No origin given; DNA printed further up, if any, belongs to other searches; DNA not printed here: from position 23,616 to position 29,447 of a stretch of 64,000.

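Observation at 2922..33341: The same uncharacterised ~290-aa module sits directly upstream of the T9SS CTD in four otherwise unrelated giant proteins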

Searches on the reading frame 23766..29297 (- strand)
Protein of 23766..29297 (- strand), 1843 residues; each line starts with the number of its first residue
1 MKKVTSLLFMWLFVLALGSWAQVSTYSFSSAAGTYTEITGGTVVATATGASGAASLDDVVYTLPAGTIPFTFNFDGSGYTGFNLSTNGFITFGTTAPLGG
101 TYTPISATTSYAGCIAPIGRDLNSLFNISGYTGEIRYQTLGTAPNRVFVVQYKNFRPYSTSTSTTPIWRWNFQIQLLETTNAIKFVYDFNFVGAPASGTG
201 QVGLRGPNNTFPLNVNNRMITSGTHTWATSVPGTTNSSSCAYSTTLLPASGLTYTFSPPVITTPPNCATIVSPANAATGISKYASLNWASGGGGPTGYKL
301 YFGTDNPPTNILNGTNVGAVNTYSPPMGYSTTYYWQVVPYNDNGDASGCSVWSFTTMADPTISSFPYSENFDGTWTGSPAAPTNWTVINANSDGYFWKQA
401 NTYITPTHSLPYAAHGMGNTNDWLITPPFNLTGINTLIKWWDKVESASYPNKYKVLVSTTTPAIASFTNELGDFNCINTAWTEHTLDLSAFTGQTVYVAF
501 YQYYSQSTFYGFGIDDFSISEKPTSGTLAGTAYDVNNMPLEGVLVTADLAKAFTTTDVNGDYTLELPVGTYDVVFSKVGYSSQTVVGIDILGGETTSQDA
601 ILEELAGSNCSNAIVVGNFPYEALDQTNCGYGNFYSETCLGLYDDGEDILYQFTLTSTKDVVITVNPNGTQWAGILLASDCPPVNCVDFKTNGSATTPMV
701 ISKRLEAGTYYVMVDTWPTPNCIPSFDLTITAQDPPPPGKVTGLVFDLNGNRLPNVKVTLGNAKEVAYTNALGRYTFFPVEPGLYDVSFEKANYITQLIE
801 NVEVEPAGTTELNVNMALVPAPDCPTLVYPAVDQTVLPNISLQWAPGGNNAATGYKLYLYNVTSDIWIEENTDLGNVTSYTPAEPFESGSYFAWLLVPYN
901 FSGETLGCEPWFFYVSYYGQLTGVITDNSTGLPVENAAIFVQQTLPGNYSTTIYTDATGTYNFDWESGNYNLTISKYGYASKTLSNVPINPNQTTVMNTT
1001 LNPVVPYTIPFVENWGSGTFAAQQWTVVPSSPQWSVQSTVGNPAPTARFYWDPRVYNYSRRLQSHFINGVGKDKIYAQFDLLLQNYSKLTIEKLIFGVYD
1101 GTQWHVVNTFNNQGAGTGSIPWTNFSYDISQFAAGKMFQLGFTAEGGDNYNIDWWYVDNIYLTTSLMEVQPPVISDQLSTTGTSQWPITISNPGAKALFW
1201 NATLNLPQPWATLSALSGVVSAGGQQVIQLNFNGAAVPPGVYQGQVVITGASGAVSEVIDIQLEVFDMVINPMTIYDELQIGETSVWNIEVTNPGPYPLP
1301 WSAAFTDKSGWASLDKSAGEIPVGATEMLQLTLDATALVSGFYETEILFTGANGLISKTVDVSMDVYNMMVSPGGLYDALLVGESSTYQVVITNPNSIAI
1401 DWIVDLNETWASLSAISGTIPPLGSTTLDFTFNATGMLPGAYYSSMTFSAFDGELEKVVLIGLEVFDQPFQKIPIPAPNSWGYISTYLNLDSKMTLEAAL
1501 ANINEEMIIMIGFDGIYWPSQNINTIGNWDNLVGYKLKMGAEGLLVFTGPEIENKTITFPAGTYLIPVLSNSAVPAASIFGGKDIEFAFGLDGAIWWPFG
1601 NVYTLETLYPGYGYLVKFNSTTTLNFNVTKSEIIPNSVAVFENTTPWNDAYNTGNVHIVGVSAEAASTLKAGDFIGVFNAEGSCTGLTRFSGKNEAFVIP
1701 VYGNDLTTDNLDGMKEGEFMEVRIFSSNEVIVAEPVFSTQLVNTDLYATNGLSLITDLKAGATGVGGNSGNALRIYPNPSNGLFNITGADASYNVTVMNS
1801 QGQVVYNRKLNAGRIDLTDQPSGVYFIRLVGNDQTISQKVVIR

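Call 4: search_protein_families(library=pfam, proteins=[window:23766-29297:-], max_evalue=0.01)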
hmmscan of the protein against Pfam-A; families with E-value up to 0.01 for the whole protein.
window:23766-29297:- (1843 aa): 10 families
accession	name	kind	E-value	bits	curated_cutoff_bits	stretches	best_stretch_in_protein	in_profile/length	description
PF13620.12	CarboxypepD_reg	-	6.2e-37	126.3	32.3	3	920-1001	1-81/82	Carboxypeptidase regulatory-like domain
PF13715.12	CarbopepD_reg_2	-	3.9e-23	81.7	32.2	3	921-999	1-74/88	CarboxypepD_reg-like domain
PF18962.6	Por_Secre_tail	-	2.9e-12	47.2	27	1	1775-1842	1-75/75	Secretion system C-terminal sorting domain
PF19190.6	BACON_2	-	1e-10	41.8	25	1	1385-1450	18-83/94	Viral BACON domain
PF07675.18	Cleaved_Adhesin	-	8.6e-09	36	21.4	1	380-517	12-172/174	Cleaved Adhesin Domain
PF24507.1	Ig_CFAP65_4th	-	2.8e-07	31.3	27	0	1390-1452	2-64/76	CFAP65, fourth Ig-like domain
PF17210.9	SdrD_B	-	5e-05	23.9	29.7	0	753-797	24-72/112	SdrD B-like domain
PF20773.4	InhA-like_MAM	-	0.00049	20.1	26.9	0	478-519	120-162/191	Immune inhibitor A-like, MAM domain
PF15780.11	ASH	-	0.0021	18.6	27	0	1381-1435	20-77/98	Abnormal spindle-like microcephaly-assoc'd, ASPM-SPD-2-Hydin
PF08308.17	PEGA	-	0.0048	17.2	20.8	0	965-1003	32-69/71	PEGA domain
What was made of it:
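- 23769..23975 (-): C type A CTD (aa 1775-1843). PF18962 scores 2.9e-12 (call 4).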

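Call 8: search_protein_families(library=ncbifam, proteins=[window:23766-29297:-], max_evalue=0.1)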
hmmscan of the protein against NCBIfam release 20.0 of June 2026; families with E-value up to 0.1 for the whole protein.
window:23766-29297:- (1843 aa): 3 families
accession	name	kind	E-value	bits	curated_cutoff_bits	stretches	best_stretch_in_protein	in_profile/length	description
NF038128.1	choice_anch_J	domain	2.7e-21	76.4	30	1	367-519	2-162/162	choice-of-anchor J domain-containing protein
TIGR04183.1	Por_Secre_tail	domain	3.5e-13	49.3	23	1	1775-1843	1-72/72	T9SS type A sorting domain-containing protein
NF052644.1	T9SS_DNase_Rie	equivalog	0.0035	16.7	260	1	1792-1841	199-249/251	T9SS-dependent surface endonuclease, AS87_RS02955 family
